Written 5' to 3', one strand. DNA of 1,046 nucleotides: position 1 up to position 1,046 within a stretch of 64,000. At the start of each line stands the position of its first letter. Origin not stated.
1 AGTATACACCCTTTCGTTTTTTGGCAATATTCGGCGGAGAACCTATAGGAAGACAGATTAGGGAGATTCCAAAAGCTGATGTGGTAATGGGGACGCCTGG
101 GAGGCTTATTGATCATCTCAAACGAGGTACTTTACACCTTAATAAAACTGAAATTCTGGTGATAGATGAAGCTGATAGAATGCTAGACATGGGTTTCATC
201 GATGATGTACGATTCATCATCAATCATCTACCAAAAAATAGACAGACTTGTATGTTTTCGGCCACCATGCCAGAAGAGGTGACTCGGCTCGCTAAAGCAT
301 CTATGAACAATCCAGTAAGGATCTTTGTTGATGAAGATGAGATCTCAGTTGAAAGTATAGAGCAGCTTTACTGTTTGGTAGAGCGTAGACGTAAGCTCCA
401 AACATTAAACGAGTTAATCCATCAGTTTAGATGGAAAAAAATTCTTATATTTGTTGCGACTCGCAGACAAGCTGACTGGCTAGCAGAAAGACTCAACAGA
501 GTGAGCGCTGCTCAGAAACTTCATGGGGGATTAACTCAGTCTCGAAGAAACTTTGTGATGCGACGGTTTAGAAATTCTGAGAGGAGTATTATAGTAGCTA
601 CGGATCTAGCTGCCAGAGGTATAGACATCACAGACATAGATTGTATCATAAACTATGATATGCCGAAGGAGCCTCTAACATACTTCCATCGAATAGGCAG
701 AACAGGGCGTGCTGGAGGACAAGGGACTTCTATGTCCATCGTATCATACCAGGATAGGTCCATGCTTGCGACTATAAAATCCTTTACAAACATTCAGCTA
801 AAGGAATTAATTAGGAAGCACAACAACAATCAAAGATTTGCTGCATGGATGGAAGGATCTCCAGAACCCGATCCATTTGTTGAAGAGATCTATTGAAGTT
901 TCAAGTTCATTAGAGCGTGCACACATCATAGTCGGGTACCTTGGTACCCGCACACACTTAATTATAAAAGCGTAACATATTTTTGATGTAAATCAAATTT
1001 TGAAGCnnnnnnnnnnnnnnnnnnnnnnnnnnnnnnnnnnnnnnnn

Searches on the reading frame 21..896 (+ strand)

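Call 62: search_protein_families(library=pfam, proteins=[window:21-896:+], max_evalue=0.001)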
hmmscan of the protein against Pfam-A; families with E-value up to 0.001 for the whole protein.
window:21-896:+ (291 aa): 2 families
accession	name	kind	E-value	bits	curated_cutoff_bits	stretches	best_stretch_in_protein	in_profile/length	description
PF00271.37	Helicase_C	-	3.5e-30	104.9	23.5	1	125-232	2-110/110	Helicase conserved C-terminal domain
PF00270.35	DEAD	-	1.5e-23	83.8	26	1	2-89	78-166/167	DEAD/DEAH box helicase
